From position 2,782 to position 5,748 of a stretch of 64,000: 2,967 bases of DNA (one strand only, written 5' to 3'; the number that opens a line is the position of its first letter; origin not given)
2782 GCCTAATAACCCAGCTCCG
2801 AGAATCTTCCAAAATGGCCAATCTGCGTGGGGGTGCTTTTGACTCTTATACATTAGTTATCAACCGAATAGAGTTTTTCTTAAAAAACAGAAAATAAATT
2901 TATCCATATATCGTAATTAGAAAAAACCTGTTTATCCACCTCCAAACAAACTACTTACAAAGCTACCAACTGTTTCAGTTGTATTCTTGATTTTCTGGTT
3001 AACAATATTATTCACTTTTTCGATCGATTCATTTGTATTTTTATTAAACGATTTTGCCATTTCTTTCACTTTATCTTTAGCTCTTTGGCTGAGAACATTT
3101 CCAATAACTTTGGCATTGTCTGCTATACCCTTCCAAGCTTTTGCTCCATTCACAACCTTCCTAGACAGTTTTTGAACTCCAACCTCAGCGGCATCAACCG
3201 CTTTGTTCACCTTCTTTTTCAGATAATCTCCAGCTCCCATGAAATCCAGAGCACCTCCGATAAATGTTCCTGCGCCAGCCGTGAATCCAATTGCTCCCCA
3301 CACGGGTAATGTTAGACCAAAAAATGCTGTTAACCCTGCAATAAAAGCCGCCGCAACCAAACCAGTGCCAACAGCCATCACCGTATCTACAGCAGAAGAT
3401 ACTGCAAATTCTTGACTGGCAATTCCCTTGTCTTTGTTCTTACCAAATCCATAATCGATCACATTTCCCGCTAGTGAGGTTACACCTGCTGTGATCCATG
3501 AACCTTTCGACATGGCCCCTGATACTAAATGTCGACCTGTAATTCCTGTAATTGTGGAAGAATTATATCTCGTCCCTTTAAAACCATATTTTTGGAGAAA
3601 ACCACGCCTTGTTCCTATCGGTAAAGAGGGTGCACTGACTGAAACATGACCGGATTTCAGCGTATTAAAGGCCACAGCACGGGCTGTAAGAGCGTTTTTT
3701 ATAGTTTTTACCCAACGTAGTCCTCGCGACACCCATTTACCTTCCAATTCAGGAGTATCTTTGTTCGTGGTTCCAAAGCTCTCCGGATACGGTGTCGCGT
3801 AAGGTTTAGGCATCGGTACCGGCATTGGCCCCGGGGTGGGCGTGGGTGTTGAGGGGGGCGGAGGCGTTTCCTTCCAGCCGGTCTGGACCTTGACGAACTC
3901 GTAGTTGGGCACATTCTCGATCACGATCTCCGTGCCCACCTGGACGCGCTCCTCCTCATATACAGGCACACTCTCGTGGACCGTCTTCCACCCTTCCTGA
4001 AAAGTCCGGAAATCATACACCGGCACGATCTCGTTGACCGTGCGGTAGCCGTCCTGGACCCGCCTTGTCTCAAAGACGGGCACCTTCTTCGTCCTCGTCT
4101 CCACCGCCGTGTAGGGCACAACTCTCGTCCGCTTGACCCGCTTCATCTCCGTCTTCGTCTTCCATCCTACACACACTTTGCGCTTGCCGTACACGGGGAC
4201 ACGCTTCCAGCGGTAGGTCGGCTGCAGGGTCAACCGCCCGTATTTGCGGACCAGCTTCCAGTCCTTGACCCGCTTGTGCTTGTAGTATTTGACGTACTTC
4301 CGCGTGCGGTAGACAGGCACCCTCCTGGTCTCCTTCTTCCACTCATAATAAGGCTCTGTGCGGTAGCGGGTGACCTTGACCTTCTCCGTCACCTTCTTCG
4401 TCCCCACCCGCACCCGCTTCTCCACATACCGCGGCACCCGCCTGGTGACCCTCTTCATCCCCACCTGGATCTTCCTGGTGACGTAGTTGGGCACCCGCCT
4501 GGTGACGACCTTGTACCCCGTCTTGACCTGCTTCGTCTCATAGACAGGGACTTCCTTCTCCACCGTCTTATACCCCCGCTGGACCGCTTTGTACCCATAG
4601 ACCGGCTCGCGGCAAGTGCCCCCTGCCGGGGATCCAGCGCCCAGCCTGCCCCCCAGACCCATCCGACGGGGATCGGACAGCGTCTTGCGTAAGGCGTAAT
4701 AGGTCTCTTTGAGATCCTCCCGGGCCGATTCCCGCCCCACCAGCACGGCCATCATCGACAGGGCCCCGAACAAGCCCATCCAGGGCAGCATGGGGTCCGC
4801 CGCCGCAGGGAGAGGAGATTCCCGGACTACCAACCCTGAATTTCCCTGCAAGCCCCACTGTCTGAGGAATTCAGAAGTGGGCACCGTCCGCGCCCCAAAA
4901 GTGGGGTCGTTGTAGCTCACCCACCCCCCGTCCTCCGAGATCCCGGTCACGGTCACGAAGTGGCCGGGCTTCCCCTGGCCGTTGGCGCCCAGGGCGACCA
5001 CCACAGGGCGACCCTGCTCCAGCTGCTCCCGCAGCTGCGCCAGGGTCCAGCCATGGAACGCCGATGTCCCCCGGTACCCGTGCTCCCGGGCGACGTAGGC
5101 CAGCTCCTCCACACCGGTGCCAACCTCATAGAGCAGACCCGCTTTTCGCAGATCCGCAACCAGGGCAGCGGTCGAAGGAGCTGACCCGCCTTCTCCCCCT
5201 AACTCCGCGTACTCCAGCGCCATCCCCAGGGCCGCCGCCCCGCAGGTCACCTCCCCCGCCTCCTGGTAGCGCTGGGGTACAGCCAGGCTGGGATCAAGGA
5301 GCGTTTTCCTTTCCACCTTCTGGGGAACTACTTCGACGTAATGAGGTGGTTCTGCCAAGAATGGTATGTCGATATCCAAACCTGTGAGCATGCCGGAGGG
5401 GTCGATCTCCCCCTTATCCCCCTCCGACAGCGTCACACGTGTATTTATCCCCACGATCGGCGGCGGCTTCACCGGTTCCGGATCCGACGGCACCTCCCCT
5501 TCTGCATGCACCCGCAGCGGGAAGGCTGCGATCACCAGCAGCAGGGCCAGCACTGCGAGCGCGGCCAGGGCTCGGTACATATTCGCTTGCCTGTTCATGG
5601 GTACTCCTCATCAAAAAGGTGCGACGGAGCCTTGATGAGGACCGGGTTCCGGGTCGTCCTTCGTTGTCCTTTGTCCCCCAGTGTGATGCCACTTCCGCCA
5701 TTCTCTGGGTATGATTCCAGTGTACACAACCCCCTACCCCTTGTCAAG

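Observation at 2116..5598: Mosaic 888-aa C39-peptidase/repeat protein whose C-terminal module and two downstream membrane ORFs lie in an AT-rich block: a toxin/immunity-like cassette?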

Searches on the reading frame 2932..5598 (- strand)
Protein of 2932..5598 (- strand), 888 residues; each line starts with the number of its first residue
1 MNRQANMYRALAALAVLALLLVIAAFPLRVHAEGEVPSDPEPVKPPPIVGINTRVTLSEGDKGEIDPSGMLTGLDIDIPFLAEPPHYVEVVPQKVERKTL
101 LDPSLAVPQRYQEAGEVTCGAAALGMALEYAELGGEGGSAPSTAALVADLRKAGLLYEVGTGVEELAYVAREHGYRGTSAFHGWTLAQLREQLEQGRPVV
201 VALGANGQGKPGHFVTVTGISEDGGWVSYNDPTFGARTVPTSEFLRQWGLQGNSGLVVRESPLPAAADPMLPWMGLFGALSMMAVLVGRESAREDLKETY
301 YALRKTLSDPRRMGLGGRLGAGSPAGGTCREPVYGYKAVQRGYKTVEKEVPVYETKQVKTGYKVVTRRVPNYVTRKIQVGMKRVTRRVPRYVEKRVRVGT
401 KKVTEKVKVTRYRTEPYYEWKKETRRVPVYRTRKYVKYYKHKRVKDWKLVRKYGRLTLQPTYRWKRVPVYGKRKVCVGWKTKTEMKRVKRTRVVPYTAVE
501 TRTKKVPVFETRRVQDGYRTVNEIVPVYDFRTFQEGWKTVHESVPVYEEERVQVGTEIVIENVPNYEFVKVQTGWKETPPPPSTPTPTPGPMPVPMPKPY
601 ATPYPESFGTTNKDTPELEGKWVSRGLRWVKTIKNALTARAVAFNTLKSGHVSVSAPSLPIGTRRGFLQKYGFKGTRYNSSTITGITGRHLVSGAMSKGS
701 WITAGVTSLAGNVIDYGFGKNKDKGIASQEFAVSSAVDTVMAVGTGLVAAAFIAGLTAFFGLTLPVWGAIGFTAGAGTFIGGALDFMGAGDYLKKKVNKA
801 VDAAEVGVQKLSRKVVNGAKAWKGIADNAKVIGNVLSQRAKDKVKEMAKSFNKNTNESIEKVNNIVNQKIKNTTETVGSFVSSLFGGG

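Call 4: search_protein_families(library=pfam, proteins=[window:2932-5598:-], max_evalue=1)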
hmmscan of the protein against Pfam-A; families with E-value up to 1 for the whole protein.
window:2932-5598:- (888 aa): 6 families
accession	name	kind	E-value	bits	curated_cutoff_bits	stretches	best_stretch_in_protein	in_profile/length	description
PF13529.12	Peptidase_C39_2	-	2.2e-10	41.7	24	1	106-232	2-142/143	Peptidase_C39 like family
PF12385.14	Peptidase_C70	-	4e-10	40.2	19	1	106-237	6-128/141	Papain-like cysteine protease AvrRpt2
PF03412.21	Peptidase_C39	-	0.00018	21.8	22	1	115-248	9-121/133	Peptidase C39 family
PF21329.2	CYP38_PsbQ-like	-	0.051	14.5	27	1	798-868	14-85/117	Peptidyl-prolyl cis-trans isomerase CYP38-like, PsbQ-like domain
PF10112.14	Halogen_Hydrol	-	0.093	13.1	29.8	1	748-867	8-100/191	5-bromo-4-chloroindolyl phosphate hydrolysis protein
PF11814.14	DUF3335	-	0.13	12.2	25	0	111-132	4-25/206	Peptidase_C39 like family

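Call 5: find_homologous_proteins(query=window:2932-5598:-)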
Query window:2932-5598:- (888 aa): 154 proteins with E <= 0.001 among 8000 candidates; the best 120 are listed.
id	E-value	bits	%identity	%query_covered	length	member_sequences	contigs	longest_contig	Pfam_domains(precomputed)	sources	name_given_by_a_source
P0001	0.0e+0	2011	100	100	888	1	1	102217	PF12385.15,PF13529.14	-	-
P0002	0.0e+0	1294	97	65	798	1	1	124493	PF12385.15,PF13529.14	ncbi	-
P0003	4.0e-206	705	60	60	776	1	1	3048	PF12385.15,PF13529.14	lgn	-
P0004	5.0e-188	645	44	99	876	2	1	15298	PF12385.15,PF13529.14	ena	-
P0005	2.3e-185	636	58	65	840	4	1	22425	PF12385.15,PF13529.14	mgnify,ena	mgnify:CR=1 FL=1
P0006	2.9e-184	633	42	99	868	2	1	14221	PF12385.15,PF13529.14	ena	-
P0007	1.6e-182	627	41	98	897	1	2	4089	PF12385.15,PF13529.14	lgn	-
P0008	5.8e-168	579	50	64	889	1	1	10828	PF12385.15,PF13529.14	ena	-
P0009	4.1e-159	550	48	70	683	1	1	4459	-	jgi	jgi:membrane protein YqaA with SNARE-associated domain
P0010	1.6e-148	514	47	65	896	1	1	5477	PF12385.15,PF13529.14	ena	-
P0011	6.5e-148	512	40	98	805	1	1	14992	PF12385.15,PF13529.14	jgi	jgi:hypothetical protein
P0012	4.1e-145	503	45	65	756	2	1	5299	PF13529.14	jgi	jgi:predicted double-glycine peptidase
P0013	3.4e-141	490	45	63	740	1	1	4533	PF12385.15,PF13529.14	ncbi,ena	-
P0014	7.8e-141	489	44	65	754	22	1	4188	PF13529.14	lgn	-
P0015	3.0e-140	487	45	64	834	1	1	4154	PF13529.14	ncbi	-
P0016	7.5e-140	486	40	94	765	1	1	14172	PF12385.15,PF13529.14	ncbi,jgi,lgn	-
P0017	9.1e-138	479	44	65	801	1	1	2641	PF12385.15,PF13529.14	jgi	-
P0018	2.4e-136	474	46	64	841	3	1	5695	PF13529.14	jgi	-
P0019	6.9e-136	473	45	64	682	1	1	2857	PF12385.15,PF13529.14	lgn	-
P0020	2.6e-135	471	44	65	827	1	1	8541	PF12385.15,PF13529.14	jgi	-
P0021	2.7e-135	471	48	66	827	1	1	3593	PF12385.15,PF13529.14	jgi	jgi:hypothetical protein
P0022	5.1e-133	463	45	64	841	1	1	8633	PF12385.15,PF13529.14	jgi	-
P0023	2.8e-123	431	30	28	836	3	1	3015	PF12385.15,PF13529.14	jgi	-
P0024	6.7e-122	426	41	64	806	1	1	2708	PF13529.14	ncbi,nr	ncbi:MAG: C39 family peptidase, partial [Chloroflexi bacterium]|nr:C39 family peptidase [Chloroflexo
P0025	4.1e-121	424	42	61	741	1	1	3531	PF12385.15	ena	-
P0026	3.7e-120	421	41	64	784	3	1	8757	PF12385.15,PF13529.14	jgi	-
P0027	9.5e-120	419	45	66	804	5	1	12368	PF12385.15,PF13529.14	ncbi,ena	-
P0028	2.3e-118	415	42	64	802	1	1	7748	PF12385.15,PF13529.14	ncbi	ncbi:MAG: C39 family peptidase [Anaerolineales bacterium]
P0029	2.3e-118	415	41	64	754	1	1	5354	PF12385.15,PF13529.14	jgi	-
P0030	3.3e-118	414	49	52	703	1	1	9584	PF12385.15,PF13529.14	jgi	jgi:hypothetical protein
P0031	1.2e-117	412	61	35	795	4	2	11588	PF12385.15,PF13529.14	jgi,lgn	-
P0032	2.3e-116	408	41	64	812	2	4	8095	PF13529.14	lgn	-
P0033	1.6e-115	405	41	64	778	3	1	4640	PF12385.15,PF13529.14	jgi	-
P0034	1.7e-115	405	42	60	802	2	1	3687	PF12385.15,PF13529.14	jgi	-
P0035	9.6e-114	399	41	60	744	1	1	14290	PF13529.14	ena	-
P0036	3.6e-113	398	41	60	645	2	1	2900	PF12385.15,PF13529.14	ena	-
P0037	4.3e-113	397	43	65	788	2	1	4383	PF12385.15,PF13529.14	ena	-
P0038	4.9e-113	397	41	64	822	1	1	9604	PF13529.14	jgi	jgi:hypothetical protein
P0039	4.9e-112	394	41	60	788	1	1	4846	PF12385.15,PF13529.14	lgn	-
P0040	1.0e-111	393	40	64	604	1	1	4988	PF12385.15,PF13529.14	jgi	jgi:hypothetical protein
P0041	7.5e-111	390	44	56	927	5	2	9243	PF12385.15,PF13529.14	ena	-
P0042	5.2e-110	387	59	35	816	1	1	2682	PF12385.15,PF13529.14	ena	-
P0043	1.7e-109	385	47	63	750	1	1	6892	PF12385.15,PF13529.14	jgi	-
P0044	3.8e-109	384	45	59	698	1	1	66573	PF12385.15,PF13529.14,PF03412.22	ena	-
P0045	7.4e-109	383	39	61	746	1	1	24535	PF13529.14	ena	-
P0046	8.5e-108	380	38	67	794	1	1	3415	PF12385.15,PF13529.14,PF03412.22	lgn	-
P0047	1.7e-107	379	37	84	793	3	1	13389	PF12385.15,PF13529.14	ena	-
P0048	5.5e-107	377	44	56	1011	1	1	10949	PF12385.15,PF13529.14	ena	-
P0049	4.0e-105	371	41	56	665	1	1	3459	PF12385.15,PF13529.14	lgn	-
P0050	1.1e-104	369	38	62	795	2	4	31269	PF13529.14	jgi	-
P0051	1.6e-104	369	55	34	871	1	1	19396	PF12385.15,PF13529.14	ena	-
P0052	1.6e-103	366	49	50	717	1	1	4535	PF12385.15,PF13529.14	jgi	jgi:hypothetical protein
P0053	9.6e-103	363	41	64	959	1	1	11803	PF12385.15,PF13529.14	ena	-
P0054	1.6e-102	362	45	62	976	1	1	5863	PF12385.15,PF13529.14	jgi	-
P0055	3.0e-102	361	40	64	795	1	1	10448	PF12385.15,PF13529.14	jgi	-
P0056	9.3e-102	360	38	60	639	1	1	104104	PF13529.14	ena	-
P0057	2.4e-101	358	40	58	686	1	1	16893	PF12385.15,PF13529.14,PF03412.22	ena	-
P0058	1.8e-100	355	44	62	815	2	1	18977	PF12385.15,PF13529.14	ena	-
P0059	1.1e-99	353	34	99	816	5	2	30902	PF12385.15,PF13529.14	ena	-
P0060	3.4e-98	348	42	55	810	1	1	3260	PF12385.15,PF13529.14,PF00648.28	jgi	jgi:hypothetical protein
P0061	2.2e-97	345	44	63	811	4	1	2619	PF12385.15,PF13529.14,PF03412.22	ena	-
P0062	3.1e-97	345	43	63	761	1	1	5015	PF12385.15,PF13529.14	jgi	-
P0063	4.3e-94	334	40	59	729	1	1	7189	PF12385.15,PF13529.14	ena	-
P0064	8.9e-93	330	38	61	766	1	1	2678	PF12385.15,PF13529.14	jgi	-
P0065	1.9e-92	329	39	61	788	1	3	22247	PF12385.15,PF13529.14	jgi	jgi:hypothetical protein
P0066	2.2e-90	322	39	67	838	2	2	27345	PF12385.15,PF13529.14,PF00648.28,PF03412.22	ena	-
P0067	1.4e-89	319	38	64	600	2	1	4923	PF12385.15,PF13529.14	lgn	-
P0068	5.6e-89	317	37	62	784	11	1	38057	PF12385.15,PF13529.14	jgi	-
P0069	1.6e-88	316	39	60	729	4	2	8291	PF12385.15,PF13529.14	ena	-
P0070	9.0e-88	313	43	55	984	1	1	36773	PF12385.15,PF13529.14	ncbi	-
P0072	1.2e-85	306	37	61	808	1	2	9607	PF13529.14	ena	-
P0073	2.0e-85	306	40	63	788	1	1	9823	PF12385.15,PF13529.14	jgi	jgi:hypothetical protein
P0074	1.2e-84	303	41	46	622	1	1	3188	PF13529.14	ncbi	-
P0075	3.2e-84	302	43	59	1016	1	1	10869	PF12385.15,PF13529.14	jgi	-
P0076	1.5e-83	299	34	80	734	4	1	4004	PF13529.14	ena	-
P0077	5.8e-81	291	49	31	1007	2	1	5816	PF12385.15,PF13529.14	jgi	-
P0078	1.2e-80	290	36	62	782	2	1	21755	PF13529.14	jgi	jgi:predicted double-glycine peptidase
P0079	6.5e-80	287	47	35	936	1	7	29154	PF12385.15,PF13529.14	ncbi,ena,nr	ncbi:MAG: C39 family peptidase [Anaerolineales bacterium]|nr:C39 family peptidase [Anaerolineales ba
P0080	3.6e-78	282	34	62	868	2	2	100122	PF12385.15,PF13529.14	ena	-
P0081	5.1e-76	275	44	35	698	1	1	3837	PF12385.15,PF13529.14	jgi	-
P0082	9.0e-76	274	38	63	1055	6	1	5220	PF12385.15,PF13529.14,PF08239.18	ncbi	ncbi:MAG: papain-like cysteine protease family protein [Anaerolineales bacterium]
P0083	3.2e-74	269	37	57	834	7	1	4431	PF13529.14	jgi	jgi:hypothetical protein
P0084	3.4e-74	269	38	60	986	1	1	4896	PF12385.15,PF13529.14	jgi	-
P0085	4.7e-74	268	43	29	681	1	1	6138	PF12385.15,PF13529.14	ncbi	-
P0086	5.4e-74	268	37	68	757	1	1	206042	PF12385.15,PF13529.14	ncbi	-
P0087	1.1e-71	260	32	87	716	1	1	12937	PF12385.15,PF13529.14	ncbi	ncbi:MAG: C39 family peptidase [Dehalococcoidia bacterium]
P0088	1.8e-71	260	36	66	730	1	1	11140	PF12385.15,PF13529.14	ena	-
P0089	2.0e-70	256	36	57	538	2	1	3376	PF12385.15,PF13529.14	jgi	jgi:hypothetical protein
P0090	7.3e-70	254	45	44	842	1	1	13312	PF12385.15,PF13529.14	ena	-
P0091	2.5e-68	249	34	64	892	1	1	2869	PF12385.15,PF13529.14,PF03412.22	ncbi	-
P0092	4.7e-68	248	37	58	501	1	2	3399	PF12385.15,PF13529.14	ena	-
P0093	2.4e-67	246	45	36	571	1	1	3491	PF12385.15,PF13529.14,PF03412.22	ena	-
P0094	3.0e-67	246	37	58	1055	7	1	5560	PF13529.14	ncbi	-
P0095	2.9e-66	242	36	60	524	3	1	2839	PF12385.15,PF13529.14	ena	-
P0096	7.1e-64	234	41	50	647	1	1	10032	PF12385.15,PF13529.14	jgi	jgi:hypothetical protein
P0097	3.5e-63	232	36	58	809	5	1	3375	PF12385.15,PF13529.14,PF08239.18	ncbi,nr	ncbi:MAG: SH3 domain-containing protein, partial [Anaerolineales bacterium]|nr:SH3 domain-containing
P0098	6.9e-63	231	47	24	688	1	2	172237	PF13529.14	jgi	jgi:hypothetical protein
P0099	1.5e-62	230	46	30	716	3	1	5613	PF12385.15,PF13529.14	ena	-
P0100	9.6e-61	224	36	51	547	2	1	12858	PF12385.15,PF13529.14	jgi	-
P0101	1.1e-58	217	63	12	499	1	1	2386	PF13529.14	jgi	jgi:hypothetical protein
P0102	3.0e-57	212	38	58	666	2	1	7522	PF12385.15,PF13529.14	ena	-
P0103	4.7e-56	209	54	20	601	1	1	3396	PF13529.14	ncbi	-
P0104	2.8e-55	206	45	28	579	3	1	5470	PF12385.15,PF13529.14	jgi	jgi:hypothetical protein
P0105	3.8e-54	202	36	47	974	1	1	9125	PF12385.15,PF13529.14,PF08239.18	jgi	jgi:predicted double-glycine peptidase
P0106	5.5e-54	202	41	36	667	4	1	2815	PF12385.15,PF13529.14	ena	-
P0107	5.9e-54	202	40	35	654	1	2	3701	PF12385.15,PF13529.14,PF03412.22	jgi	jgi:hypothetical protein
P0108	8.3e-54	201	47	27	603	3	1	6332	PF12385.15,PF13529.14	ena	-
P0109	9.6e-54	201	42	34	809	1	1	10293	PF13529.14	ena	-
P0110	2.3e-53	200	37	52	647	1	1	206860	PF12385.15,PF13529.14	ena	-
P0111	8.4e-53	198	45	30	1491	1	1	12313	PF12385.15,PF13529.14,PF01471.24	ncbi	-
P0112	9.6e-53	198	44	27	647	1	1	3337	PF13529.14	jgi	jgi:hypothetical protein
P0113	1.8e-52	197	40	32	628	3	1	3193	PF12385.15,PF13529.14,PF03412.22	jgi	jgi:hypothetical protein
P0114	2.2e-52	196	45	28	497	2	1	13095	PF12385.15,PF13529.14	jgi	jgi:hypothetical protein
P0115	2.3e-52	196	30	66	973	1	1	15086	PF13529.14,PF08239.18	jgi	jgi:hypothetical protein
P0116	2.7e-52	196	35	63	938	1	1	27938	PF12385.15,PF13529.14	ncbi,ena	-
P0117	3.2e-52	196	32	58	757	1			PF12385.15,PF13529.14,PF03412.22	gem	-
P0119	4.9e-52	195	36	68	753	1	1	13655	PF12385.15,PF13529.14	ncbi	ncbi:MAG: papain-like cysteine protease family protein [Anaerolineales bacterium]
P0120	1.3e-51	194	42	33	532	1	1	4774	PF13529.14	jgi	jgi:Peptidase_C39 like family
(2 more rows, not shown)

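Call 8: find_encoding_contigs(protein=P0002, flank=10000, max_places=3)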
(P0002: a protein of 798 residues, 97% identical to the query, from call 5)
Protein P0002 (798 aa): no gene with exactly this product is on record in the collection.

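Call 9: find_related_loci(query=P0002, collection=genome_contigs, flank=10000)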
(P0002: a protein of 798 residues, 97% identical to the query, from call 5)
Query P0002 (798 aa) in genome_contigs; peptide patterns used: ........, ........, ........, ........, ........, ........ (x = any residue, [..] = any of these).
37 stretches matched a pattern; 4 encode a relative of the query (tblastn E <= 1e-3); 4 distinct loci.
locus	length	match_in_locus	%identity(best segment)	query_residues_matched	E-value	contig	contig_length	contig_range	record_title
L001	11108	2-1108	48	174-579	1e-111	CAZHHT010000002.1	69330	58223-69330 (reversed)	MAG TPA_asm: uncultured Anaerolineales bacterium isolate binchicken_co228_499 genome assembly, contig: NODE_356_length_6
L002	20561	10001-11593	38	7-579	3e-111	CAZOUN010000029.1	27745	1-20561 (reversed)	MAG TPA_asm: uncultured Anaerolineales bacterium isolate binchicken_co181_55 genome assembly, contig: NODE_2376_length_2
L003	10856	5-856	45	260-579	3e-75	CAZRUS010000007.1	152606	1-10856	MAG TPA_asm: uncultured Anaerolineales bacterium isolate binchicken_co17_291 genome assembly, contig: NODE_257_length_15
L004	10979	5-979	45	260-602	4e-75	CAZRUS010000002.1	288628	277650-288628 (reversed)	MAG TPA_asm: uncultured Anaerolineales bacterium isolate binchicken_co17_291 genome assembly, contig: NODE_34_length_288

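Call 10: find_encoding_contigs(protein=P0004, flank=6000, max_places=2)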
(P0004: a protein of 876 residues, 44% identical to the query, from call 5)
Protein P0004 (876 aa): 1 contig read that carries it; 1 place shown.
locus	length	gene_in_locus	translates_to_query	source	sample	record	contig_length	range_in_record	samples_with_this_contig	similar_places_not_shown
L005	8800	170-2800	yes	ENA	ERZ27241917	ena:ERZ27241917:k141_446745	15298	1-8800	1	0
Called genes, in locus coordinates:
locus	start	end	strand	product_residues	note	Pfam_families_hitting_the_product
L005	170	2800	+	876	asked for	PF12385:Peptidase_C70, PF13529:Peptidase_C39_2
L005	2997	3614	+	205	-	-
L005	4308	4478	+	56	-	-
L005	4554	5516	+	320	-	-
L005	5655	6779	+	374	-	-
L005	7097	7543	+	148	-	-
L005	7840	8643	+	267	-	PF02517:Rce1-like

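Call 11: find_encoding_contigs(protein=P0006, flank=6000, max_places=2)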
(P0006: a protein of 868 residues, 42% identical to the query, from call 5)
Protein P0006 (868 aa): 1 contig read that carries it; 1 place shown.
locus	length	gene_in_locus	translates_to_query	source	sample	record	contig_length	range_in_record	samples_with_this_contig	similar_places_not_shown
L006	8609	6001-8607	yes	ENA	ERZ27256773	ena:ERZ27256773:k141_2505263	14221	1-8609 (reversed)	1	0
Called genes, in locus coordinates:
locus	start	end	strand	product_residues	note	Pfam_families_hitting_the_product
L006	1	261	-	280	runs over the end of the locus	-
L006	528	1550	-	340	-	PF00561:Abhydrolase_1 (weak)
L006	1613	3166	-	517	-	PF07690:MFS_1, PF00083:Sugar_tr (faint)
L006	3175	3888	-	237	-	PF07161:LppX_LprAFG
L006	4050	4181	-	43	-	-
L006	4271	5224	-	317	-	PF22564:HAAS, PF13796:Sensor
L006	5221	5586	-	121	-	PF03551:PadR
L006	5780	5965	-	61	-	-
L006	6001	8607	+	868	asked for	PF12385:Peptidase_C70, PF13529:Peptidase_C39_2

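Call 12: find_encoding_contigs(protein=P0011, flank=6000, max_places=2)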
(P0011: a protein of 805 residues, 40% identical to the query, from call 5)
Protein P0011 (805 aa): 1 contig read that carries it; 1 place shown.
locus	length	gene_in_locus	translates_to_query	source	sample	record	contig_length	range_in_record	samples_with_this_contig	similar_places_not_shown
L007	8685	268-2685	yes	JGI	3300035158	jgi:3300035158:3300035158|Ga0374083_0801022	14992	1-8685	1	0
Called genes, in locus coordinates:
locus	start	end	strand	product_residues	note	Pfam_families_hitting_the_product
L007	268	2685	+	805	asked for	PF12385:Peptidase_C70 (weak), PF13529:Peptidase_C39_2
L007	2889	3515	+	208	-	-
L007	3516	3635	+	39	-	-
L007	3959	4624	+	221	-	-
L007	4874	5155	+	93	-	-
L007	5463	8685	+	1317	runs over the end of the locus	-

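Call 16: find_encoding_contigs(protein=P0059, flank=5000, max_places=2)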
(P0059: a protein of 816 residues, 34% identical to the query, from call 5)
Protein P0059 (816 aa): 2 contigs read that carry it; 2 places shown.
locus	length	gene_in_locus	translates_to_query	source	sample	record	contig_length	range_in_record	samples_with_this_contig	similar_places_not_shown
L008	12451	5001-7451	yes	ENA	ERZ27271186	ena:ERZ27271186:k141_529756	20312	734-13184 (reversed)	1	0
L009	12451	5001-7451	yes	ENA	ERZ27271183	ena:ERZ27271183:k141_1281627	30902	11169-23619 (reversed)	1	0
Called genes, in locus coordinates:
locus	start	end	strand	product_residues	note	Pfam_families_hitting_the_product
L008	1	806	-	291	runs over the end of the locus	PF00482:T2SSF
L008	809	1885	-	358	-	PF00482:T2SSF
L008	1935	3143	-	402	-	PF00437:T2SSE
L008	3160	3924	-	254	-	PF06564:CBP_BcsQ (faint), PF10609:ParA (weak)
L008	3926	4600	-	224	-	PF08666:SAF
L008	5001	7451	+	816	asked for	PF12385:Peptidase_C70, PF13529:Peptidase_C39_2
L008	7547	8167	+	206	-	-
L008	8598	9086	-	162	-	-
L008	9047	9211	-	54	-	-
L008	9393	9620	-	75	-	-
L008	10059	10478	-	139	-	-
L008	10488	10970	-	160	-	PF13620:CarboxypepD_reg (weak)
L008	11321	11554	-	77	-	-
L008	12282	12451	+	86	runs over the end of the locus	-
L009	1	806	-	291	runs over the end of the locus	PF00482:T2SSF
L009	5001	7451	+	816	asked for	PF12385:Peptidase_C70, PF13529:Peptidase_C39_2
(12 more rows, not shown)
